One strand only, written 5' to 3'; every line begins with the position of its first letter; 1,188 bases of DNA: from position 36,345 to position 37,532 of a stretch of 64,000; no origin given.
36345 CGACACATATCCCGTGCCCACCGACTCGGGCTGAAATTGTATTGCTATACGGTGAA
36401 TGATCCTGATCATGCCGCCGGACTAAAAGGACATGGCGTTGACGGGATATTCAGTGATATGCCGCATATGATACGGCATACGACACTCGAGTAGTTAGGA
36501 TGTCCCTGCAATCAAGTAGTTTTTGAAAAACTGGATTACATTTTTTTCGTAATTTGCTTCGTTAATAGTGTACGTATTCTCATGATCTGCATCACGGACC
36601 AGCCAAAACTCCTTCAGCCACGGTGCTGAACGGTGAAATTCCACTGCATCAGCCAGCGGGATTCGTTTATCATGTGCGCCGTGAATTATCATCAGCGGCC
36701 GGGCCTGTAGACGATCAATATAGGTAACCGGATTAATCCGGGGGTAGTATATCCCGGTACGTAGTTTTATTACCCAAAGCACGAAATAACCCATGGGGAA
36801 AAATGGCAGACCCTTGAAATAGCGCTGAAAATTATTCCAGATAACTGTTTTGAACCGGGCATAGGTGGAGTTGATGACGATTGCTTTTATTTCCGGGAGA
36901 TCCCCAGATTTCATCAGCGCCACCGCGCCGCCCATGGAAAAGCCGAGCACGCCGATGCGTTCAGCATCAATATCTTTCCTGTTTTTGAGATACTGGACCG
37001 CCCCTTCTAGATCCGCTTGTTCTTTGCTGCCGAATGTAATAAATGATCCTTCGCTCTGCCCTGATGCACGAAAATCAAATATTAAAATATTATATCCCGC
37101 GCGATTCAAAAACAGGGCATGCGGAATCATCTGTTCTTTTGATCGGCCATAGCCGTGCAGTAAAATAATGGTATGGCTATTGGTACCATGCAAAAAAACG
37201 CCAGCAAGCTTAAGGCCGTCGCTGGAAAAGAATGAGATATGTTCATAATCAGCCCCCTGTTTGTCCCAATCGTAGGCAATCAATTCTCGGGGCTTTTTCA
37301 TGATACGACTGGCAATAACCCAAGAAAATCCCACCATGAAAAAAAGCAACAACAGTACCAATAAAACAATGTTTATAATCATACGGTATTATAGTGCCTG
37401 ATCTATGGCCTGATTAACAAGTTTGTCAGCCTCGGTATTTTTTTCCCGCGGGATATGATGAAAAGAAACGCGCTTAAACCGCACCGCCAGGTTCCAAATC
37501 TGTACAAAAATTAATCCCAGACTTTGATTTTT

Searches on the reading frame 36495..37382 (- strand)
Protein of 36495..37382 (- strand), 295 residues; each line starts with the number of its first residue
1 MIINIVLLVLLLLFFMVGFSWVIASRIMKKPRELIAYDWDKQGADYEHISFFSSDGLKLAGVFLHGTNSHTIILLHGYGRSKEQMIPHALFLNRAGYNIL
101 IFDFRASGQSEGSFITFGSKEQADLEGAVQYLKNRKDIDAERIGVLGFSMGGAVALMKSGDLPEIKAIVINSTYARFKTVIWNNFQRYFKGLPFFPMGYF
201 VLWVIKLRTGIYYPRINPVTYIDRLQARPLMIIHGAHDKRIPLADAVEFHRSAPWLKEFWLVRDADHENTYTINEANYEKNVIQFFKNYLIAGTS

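Call 44: search_protein_families(library=pfam, proteins=[window:36495-37382:-], max_evalue=0.001)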
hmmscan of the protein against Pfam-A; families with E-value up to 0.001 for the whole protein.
window:36495-37382:- (295 aa): 11 families
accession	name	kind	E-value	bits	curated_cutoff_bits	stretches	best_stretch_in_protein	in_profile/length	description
PF00561.26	Abhydrolase_1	-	2.8e-14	53.8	25.8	1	71-192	2-127/245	alpha/beta hydrolase fold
PF12146.15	Hydrolase_4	-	4.5e-13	49.5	27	1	70-178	5-114/239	Serine aminopeptidase, S33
PF00326.27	Peptidase_S9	-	5.5e-13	49.3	22.6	1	91-252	9-169/213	Prolyl oligopeptidase family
PF20434.5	BD-FAE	-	1.9e-10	41.1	26.8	1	72-158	16-106/215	BD-FAE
PF02129.25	Peptidase_S15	-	1.4e-09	38.5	23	1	92-182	47-138/262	X-Pro dipeptidyl-peptidase (S15 family)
PF12697.13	Abhydrolase_6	-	4.5e-09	37.7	26.3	1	72-199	1-100/217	Alpha/beta hydrolase family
PF01738.24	DLH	-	6.8e-07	29.5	21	1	122-170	78-126/217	Dienelactone hydrolase family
PF02230.22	Abhydrolase_2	-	3.4e-06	27.5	23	0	136-171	100-136/217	Phospholipase/Carboxylesterase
PF05448.18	AXE1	-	4.2e-06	26.2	21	0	125-173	160-208/321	Acetyl xylan esterase (AXE1)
PF08840.17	BAAT_C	-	7.4e-06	26.6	20.9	1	126-177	7-59/210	BAAT / Acyl-CoA thioester hydrolase C terminal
PF12740.14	PETase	-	1.6e-05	24.9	28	1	135-174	119-158/263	PET hydrolase-like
